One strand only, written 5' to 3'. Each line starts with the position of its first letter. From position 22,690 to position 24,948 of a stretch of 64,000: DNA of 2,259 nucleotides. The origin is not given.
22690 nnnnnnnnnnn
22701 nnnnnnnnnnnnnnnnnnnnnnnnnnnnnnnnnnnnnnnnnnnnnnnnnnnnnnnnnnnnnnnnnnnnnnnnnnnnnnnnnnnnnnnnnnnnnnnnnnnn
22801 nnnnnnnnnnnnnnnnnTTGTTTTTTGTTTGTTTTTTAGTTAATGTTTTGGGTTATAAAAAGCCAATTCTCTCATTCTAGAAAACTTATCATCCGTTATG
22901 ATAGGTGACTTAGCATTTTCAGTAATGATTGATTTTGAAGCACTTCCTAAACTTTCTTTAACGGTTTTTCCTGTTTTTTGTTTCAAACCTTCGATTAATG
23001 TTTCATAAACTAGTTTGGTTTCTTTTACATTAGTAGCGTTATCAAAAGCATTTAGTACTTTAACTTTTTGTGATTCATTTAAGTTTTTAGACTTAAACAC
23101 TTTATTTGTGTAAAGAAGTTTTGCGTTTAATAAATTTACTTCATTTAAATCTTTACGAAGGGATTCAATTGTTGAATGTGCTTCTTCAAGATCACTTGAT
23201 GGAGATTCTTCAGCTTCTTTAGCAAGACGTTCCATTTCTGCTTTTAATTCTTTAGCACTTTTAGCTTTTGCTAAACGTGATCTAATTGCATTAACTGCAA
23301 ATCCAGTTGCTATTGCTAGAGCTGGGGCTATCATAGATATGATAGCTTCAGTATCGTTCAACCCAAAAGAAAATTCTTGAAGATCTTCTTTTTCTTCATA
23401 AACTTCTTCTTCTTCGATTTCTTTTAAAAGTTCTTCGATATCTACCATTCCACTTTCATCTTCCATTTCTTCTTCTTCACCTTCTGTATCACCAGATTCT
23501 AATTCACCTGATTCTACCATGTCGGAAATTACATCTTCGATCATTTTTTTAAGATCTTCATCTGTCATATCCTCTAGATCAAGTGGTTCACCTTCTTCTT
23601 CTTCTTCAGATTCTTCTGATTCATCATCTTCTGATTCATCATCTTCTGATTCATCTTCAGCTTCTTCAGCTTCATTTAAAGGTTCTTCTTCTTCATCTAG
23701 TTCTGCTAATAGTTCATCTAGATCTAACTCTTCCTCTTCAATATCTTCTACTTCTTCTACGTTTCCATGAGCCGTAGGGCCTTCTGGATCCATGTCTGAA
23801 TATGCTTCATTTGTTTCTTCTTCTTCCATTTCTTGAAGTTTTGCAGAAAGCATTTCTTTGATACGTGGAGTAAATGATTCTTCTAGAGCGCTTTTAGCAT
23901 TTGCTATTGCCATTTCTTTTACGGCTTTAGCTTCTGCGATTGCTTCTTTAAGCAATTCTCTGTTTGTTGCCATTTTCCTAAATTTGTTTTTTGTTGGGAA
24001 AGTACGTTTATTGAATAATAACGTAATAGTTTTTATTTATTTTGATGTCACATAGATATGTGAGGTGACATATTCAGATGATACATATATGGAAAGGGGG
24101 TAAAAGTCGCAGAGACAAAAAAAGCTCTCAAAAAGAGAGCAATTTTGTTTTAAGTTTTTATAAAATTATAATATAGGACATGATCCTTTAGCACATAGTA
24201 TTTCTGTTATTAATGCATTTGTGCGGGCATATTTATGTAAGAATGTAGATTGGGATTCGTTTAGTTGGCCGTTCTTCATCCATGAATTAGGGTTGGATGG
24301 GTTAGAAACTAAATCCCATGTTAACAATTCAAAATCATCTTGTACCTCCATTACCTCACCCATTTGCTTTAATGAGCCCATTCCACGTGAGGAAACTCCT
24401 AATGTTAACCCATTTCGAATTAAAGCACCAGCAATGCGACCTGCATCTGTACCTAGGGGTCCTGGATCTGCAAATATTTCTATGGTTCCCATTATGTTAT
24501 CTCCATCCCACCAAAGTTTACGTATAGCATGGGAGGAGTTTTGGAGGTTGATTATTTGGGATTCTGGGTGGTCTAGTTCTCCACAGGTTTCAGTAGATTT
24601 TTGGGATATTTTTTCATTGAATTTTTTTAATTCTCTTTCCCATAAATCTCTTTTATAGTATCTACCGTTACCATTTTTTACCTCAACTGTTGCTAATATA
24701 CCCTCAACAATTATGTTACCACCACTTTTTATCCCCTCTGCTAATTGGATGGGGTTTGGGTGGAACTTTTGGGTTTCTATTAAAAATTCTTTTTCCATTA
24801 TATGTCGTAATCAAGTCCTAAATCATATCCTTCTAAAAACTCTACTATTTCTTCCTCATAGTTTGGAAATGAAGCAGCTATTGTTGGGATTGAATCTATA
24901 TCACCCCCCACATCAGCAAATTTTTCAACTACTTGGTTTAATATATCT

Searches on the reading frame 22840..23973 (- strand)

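Call 5: search_protein_families(library=pfam, proteins=[window:22840-23973:-], max_evalue=0.01)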
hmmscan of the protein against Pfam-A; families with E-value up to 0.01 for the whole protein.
window:22840-23973:- (377 aa): 1 family
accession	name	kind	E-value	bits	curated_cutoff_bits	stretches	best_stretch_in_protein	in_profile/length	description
PF04738.18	Lant_dehydr_N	-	0.00029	19.6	28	1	176-299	158-280/649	Lantibiotic dehydratase, N terminus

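Call 6: search_protein_families(library=phrogs, proteins=[window:22840-23973:-], max_evalue=0.01)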
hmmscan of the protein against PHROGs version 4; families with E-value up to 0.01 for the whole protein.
window:22840-23973:- (377 aa): 0 families

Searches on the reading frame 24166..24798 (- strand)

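Call 14: search_protein_families(library=phrogs, proteins=[window:24166-24798:-], max_evalue=0.01)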
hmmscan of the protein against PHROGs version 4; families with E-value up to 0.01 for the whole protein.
window:24166-24798:- (210 aa): 3 families
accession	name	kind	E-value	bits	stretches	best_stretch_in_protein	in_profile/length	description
phrog_207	-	head and packaging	1.1e-50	174.1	1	19-184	30-189/519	head maturation protease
phrog_22848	-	unknown function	3.8e-09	36.2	1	36-183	160-310/991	-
phrog_3014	-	head and packaging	4.4e-08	33.6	1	30-171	28-187/266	head maturation protease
